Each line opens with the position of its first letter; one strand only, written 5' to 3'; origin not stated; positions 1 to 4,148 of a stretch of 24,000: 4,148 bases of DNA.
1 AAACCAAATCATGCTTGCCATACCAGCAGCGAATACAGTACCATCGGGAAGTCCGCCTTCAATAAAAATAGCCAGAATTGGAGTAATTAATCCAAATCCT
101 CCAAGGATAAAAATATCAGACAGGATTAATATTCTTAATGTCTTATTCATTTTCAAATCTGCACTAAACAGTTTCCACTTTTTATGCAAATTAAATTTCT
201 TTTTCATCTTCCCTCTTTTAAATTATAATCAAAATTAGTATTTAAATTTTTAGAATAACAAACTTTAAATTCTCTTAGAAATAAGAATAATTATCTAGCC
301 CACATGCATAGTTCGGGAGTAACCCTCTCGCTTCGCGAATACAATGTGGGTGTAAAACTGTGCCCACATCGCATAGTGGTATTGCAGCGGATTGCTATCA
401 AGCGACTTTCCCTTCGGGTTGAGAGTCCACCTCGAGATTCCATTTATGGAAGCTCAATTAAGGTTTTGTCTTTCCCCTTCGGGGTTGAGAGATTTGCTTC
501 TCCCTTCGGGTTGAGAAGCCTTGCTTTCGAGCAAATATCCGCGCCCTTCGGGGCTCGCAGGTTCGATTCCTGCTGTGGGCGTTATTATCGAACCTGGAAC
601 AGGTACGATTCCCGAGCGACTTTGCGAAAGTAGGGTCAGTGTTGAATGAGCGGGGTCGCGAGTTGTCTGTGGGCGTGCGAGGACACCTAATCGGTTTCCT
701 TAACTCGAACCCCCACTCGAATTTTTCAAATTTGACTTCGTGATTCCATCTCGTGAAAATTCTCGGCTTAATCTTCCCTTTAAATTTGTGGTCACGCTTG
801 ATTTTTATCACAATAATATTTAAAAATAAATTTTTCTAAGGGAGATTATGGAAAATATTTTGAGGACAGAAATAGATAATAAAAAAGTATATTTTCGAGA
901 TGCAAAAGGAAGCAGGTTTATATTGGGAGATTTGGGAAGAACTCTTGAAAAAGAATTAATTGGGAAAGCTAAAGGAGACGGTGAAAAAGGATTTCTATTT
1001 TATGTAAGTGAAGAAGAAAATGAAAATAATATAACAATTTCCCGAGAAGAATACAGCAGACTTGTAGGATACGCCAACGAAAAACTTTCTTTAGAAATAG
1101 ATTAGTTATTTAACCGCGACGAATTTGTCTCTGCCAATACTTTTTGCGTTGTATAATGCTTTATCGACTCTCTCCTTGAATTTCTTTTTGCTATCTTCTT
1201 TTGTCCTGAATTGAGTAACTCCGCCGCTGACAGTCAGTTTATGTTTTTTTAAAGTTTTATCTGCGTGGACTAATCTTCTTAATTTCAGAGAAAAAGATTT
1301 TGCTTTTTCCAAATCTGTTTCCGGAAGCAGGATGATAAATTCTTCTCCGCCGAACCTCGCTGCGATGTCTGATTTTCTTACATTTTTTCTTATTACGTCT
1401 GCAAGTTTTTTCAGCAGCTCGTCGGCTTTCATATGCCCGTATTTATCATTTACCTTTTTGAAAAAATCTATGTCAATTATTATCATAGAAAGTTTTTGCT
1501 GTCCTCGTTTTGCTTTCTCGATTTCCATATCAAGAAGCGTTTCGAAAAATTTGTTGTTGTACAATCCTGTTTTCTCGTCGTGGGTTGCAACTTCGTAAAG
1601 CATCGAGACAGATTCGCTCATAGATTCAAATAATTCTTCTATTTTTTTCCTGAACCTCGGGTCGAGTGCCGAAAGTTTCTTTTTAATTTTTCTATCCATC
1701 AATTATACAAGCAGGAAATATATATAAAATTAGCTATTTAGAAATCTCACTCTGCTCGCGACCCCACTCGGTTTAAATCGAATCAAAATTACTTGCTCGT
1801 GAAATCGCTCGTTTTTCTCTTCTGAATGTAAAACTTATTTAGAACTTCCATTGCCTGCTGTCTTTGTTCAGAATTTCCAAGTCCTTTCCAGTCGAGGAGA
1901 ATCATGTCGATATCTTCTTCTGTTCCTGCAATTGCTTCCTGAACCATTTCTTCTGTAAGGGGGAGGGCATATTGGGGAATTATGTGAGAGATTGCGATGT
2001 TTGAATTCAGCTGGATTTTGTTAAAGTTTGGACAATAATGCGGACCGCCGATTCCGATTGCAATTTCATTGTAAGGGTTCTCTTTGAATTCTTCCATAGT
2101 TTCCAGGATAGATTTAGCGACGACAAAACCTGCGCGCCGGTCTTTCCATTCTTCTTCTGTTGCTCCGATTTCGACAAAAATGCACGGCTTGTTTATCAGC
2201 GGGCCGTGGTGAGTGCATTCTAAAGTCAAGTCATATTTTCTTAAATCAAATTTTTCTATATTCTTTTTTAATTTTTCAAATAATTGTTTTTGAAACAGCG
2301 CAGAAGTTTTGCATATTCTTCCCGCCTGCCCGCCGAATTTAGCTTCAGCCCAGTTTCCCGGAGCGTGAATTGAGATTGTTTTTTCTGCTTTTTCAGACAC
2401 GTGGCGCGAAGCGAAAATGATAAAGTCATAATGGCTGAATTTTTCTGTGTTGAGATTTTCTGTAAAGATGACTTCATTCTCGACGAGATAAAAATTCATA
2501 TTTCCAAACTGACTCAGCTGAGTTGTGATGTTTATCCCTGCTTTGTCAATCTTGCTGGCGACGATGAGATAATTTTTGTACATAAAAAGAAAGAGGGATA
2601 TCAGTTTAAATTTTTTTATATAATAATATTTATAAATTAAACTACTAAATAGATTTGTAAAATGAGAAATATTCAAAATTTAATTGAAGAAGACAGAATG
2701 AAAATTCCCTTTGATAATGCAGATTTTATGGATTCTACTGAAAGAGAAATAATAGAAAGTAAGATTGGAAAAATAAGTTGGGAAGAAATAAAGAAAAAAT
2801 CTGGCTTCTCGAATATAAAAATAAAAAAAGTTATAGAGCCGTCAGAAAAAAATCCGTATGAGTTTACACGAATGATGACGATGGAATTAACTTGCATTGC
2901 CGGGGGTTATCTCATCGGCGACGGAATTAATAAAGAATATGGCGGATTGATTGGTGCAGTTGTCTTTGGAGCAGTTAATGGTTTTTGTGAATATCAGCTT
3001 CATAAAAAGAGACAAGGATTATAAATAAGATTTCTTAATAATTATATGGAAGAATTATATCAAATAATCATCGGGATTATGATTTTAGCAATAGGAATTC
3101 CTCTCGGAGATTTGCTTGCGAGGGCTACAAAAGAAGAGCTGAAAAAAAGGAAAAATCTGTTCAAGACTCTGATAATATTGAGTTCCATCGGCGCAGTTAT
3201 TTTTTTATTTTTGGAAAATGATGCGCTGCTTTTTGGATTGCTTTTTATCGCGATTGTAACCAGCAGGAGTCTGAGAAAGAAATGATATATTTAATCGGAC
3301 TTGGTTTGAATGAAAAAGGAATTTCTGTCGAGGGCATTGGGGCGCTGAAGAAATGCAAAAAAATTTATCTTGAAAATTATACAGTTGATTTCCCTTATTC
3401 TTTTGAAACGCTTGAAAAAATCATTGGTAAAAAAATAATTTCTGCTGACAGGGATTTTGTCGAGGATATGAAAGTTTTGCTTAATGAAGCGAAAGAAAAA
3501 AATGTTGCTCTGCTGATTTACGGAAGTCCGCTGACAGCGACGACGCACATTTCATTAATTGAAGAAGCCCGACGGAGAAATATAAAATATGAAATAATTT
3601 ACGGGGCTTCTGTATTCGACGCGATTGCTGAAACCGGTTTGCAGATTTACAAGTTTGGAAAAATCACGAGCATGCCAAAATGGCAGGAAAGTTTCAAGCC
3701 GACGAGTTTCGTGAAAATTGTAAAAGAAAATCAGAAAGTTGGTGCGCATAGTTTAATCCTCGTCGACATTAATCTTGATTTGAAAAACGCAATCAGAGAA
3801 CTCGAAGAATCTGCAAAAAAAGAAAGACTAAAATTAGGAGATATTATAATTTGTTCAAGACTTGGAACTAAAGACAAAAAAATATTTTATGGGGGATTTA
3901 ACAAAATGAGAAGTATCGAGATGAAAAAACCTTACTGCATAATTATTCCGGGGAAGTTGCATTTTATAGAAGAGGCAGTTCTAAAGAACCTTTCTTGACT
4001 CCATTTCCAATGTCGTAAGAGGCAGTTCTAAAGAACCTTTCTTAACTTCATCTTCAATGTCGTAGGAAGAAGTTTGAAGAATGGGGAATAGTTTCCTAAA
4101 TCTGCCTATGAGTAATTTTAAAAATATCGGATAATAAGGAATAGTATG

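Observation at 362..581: tRNA-Ser(GCU) intron of ~139 nt built from three covarying UUCG hairpin modules that mimic the variable arm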

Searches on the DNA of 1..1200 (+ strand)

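Call 10: search_rna_families(source=window, start=1, end=1200, threshold=evalue, max_evalue=10, show_alignments=4)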
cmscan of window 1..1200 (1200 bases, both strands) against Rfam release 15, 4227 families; matches with E-value up to 10: 5.
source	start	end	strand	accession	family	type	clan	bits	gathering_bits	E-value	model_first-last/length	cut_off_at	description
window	543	582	-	RF04354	Plastid-ycf2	Cis-reg;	-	19.1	65.7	0.64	1-75/75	no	Plastid-ycf2 5UTR RNA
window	114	177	-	RF00501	Rota_CRE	Cis-reg;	-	16.8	40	3.9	1-68/68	no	Rotavirus cis-acting replication element (CRE)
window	339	374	+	RF00712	mir-460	Gene; miRNA;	-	15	52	2.7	21-57/77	no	mir-460 microRNA precursor family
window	186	214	-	RF01306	sR52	Gene; snRNA; snoRNA; CD-box;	-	13.3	50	7.4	1-60/60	no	Small nucleolar RNA sR52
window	235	344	+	RF00064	HgcG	Gene; snRNA; snoRNA; HACA-box;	-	9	77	8.9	1-276/276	no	HgcG RNA (Pab40)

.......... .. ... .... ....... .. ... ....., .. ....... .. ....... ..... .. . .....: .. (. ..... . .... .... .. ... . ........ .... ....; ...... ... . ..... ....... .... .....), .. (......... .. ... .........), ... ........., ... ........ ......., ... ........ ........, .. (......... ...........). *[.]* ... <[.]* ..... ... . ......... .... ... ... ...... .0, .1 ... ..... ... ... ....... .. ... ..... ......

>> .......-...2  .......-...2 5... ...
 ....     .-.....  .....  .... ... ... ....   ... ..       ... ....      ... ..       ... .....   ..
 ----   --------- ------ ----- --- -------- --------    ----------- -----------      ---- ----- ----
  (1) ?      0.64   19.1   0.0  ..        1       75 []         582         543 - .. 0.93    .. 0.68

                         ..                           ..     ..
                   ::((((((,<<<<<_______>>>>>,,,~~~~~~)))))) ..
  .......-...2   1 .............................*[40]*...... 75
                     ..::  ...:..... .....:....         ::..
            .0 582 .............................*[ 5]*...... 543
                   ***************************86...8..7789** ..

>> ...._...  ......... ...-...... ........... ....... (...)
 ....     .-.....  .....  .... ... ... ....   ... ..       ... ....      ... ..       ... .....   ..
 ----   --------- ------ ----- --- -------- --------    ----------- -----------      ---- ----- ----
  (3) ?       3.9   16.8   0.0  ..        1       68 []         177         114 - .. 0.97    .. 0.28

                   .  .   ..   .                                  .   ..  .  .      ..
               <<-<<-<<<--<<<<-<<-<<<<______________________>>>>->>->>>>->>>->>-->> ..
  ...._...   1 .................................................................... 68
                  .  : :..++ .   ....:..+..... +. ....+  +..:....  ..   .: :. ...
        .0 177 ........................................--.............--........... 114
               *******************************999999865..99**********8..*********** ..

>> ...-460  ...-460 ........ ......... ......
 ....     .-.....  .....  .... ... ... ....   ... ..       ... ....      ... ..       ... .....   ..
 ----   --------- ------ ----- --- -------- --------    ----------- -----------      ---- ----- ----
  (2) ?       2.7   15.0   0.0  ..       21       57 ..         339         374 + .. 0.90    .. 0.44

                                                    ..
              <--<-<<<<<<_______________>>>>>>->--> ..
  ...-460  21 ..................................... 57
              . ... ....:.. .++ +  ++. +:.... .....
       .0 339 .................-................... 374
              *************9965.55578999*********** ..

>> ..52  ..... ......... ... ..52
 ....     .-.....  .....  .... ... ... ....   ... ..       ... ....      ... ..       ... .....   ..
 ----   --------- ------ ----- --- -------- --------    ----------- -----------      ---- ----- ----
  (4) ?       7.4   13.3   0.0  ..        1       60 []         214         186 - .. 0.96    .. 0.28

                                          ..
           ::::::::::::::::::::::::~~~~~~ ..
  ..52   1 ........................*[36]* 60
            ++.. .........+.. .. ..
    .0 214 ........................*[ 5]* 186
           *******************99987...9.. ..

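Call 30: build_rna_model(alignment_id=A1, structure=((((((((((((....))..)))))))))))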
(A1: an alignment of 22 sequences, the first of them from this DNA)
Model R1 built from alignment A1 (22 sequences, 30 columns); structure: as given.
model positions 25; base pairs 9; branch points 0; effective number of sequences 22; information 1.293 bits per position. Calibrated on 0.2 Mb of random sequence (short: E-values are rough).
structure used (alignment columns):
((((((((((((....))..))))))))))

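Call 31: search_with_rna_model(model_id=R1, sources=[window, L001, L004, L005, L006, L007, L008, L009, L010, L011, L012, L013, L014, L015, L016, L017, L018, L019, L020, L021, L022, L023, L024, L025, L026, L027, L028, L031, L033, L034, L035, L036, L038, L039, L040, L041, L042, L043, L046, L047, L049], max_evalue=1)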
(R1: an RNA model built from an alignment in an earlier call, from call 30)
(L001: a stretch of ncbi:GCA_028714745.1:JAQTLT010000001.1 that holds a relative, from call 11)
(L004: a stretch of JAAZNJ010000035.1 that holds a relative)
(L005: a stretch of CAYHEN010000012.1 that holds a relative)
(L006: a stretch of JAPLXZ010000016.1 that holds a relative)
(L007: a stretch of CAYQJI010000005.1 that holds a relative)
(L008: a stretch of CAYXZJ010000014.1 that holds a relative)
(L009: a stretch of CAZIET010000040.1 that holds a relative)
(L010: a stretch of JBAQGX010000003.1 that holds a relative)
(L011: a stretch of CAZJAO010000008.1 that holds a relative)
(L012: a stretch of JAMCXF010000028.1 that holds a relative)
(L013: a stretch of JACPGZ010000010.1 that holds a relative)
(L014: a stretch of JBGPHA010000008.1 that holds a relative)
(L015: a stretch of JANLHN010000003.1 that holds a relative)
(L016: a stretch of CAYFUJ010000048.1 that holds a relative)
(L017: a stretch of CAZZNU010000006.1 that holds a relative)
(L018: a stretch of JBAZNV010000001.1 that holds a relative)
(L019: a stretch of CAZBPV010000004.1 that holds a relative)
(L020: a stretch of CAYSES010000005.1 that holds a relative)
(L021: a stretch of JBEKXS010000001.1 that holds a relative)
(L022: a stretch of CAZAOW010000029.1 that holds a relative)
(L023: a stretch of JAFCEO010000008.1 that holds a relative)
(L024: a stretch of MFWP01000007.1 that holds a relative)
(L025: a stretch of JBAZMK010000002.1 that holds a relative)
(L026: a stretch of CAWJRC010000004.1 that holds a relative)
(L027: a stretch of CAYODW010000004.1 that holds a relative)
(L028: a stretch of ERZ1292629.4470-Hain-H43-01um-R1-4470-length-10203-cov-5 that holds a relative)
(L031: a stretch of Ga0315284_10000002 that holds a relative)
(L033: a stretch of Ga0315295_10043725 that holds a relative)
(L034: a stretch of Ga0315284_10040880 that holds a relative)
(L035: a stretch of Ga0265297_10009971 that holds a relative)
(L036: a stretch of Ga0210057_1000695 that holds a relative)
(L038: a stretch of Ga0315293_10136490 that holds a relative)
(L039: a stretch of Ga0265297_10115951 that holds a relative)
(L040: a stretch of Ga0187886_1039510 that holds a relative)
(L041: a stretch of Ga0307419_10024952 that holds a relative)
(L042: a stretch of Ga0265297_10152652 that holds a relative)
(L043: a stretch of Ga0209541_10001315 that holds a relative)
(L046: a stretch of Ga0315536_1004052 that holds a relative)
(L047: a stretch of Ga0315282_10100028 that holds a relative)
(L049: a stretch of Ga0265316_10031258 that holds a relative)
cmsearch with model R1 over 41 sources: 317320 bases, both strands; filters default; matches with E-value up to 1: 50.
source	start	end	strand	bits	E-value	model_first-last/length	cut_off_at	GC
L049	2978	3002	+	40.4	1.7e-08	1-25/25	no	0.52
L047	958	982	+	40.4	1.7e-08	1-25/25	no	0.6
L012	5301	5325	-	40.3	1.8e-08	1-25/25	no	0.52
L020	7477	7501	+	40.3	1.8e-08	1-25/25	no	0.52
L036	12650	12674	-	40.3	1.8e-08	1-25/25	no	0.52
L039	1662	1686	-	40.3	1.8e-08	1-25/25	no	0.52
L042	187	211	-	40.3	1.8e-08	1-25/25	no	0.52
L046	6600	6624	+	40.3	1.8e-08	1-25/25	no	0.52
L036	12600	12624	-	40.2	1.8e-08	1-25/25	no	0.44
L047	985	1009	+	40.2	1.9e-08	1-25/25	no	0.52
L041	1769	1793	+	39.8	2.6e-08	1-25/25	no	0.52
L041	1716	1740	+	39.5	3e-08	1-25/25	no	0.44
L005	6284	6308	-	39.3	3.6e-08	1-25/25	no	0.56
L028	8678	8702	-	39.3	3.6e-08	1-25/25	no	0.56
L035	6632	6656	+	39.3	3.6e-08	1-25/25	no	0.56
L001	11273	11297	-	39.2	3.8e-08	1-25/25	no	0.56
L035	6658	6682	+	39.1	4e-08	1-25/25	no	0.56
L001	11181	11205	-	39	4.3e-08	1-25/25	no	0.56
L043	9801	9825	+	38.2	7.3e-08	1-25/25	no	0.52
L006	2704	2728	-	37.9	9e-08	1-25/25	no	0.52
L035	6573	6597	+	37.9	9e-08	1-25/25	no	0.52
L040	2225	2249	+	37.9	9e-08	1-25/25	no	0.52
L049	2931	2955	+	37.9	9e-08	1-25/25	no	0.52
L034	2085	2109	+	37.4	1.3e-07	1-25/25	no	0.64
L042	141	165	-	36.7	2e-07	1-25/25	no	0.6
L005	6346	6370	-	35.9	3.4e-07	1-25/25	no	0.48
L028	8740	8764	-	35.9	3.4e-07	1-25/25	no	0.48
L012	5252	5276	-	35.5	4.5e-07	1-25/25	no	0.52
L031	4502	4526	-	35.3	5.2e-07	1-25/25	no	0.6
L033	244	268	-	35.3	5.2e-07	1-25/25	no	0.6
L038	301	325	+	35.3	5.2e-07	1-25/25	no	0.6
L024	5995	6018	-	27.4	0.00011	1-25/25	no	0.62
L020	7529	7552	+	27.2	0.00012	1-25/25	no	0.5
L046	6652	6675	+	27.2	0.00012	1-25/25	no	0.5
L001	11207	11233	-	27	0.00014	1-25/25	no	0.52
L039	1582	1625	-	25.1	0.00052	1-25/25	no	0.5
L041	1796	1820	+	24.7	0.00067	1-25/25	no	0.52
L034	2130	2171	+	23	0.0022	1-25/25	no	0.57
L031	4439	4481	-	22.9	0.0024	1-25/25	no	0.58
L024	5925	5968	-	22.8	0.0025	1-25/25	no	0.57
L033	177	220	-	22.8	0.0025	1-25/25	no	0.57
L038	349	392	+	22.8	0.0025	1-25/25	no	0.57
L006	2622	2665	-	22.8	0.0025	1-25/25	no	0.57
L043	9828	9872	+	22.7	0.0026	1-25/25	no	0.47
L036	12579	12599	-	20.5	0.011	1-25/25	no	0.52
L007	6827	6843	+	15.1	0.44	1-25/25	no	0.18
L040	2271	2283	+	14.3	0.76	1-13/25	3'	0.46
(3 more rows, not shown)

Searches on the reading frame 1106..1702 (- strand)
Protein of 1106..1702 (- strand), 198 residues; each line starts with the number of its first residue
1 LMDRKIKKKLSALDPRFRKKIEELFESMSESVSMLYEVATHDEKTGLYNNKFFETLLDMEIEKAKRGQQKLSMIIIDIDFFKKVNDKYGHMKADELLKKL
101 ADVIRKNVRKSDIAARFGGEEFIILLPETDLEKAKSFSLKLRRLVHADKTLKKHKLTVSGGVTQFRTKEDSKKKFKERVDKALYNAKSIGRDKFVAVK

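Call 8: search_protein_families(library=pfam, proteins=[window:1106-1702:-])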
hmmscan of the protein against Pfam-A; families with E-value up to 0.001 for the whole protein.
window:1106-1702:- (198 aa): 1 family
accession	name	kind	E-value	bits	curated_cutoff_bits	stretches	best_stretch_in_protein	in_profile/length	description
PF00990.26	GGDEF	-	1.8e-41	142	23.8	1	39-192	1-160/161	Diguanylate cyclase, GGDEF domain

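Call 11: find_encoding_contigs(protein=window:1106-1699:-, flank=10000, max_places=10)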
Protein window:1106-1699:- (197 aa): 5 contigs read that carry it; 3 places shown.
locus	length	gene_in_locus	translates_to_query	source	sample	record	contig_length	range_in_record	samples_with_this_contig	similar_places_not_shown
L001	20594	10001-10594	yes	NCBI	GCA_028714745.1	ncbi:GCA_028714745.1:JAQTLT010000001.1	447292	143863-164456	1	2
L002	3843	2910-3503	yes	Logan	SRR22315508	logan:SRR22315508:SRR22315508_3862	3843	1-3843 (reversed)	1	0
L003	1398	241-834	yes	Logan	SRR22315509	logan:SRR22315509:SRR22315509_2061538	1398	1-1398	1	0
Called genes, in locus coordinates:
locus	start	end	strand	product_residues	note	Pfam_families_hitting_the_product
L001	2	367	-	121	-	-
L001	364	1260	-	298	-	PF00890:FAD_binding_2 (faint), PF01134:GIDA (faint), PF03486:HI0933_like (faint), PF07992:Pyr_redox_2, PF12831:FAD_oxidored (weak), PF13738:Pyr_redox_3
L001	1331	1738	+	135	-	-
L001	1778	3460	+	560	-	PF03485:Arg_tRNA_synt_N, PF00750:tRNA-synt_1d, PF05746:DALR_1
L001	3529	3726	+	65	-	-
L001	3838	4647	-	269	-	PF01978:TrmB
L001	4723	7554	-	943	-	PF00133:tRNA-synt_1, PF09334:tRNA-synt_1g (faint), PF08264:Anticodon_1, PF19302:DUF5915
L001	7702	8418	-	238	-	PF00590:TP_methylase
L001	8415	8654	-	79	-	-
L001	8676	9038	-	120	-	-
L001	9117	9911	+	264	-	PF04414:tRNA_deacylase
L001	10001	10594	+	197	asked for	PF00990:GGDEF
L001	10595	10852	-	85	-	-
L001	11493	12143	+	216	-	PF07690:MFS_1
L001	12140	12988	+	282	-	PF02655:ATP-grasp_3, PF08443:RimK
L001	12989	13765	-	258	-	PF00795:CN_hydrolase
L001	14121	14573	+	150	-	-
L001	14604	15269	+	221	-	PF01351:RNase_HII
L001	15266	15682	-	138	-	-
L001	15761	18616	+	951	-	PF02463:SMC_N, PF13175:AAA_15, PF13476:AAA_23, PF13304:AAA_21 (weak)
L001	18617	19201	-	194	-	-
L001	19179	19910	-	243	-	-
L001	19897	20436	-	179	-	-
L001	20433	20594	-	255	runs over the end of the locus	-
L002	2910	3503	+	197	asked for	PF00990:GGDEF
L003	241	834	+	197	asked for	PF00990:GGDEF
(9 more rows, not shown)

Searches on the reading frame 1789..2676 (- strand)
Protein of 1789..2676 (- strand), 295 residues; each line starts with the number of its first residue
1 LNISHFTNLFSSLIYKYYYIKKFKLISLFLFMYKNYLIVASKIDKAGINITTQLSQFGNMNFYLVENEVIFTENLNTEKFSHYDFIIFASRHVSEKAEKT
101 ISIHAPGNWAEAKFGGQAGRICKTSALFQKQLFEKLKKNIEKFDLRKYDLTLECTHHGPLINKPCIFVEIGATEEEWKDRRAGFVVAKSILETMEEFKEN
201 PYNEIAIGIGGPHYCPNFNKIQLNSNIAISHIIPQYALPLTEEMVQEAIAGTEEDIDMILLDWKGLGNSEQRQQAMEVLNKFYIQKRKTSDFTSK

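Call 8: search_protein_families(library=pfam, proteins=[window:1789-2676:-])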
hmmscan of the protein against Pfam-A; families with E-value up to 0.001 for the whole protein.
window:1789-2676:- (295 aa): 1 family
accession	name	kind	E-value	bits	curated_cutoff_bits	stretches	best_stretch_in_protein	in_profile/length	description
PF04414.18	tRNA_deacylase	-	1.5e-57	194.9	33.6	1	81-282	3-200/205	D-aminoacyl-tRNA deacylase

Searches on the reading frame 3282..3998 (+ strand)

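Call 8: search_protein_families(library=pfam, proteins=[window:3282-3998:+])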
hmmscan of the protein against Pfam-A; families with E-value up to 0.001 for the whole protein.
window:3282-3998:+ (238 aa): 1 family
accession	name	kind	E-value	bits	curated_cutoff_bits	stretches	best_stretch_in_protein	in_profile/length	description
PF00590.25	TP_methylase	-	1e-15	58.7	27.8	1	1-202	1-204/212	Tetrapyrrole (Corrin/Porphyrin) Methylases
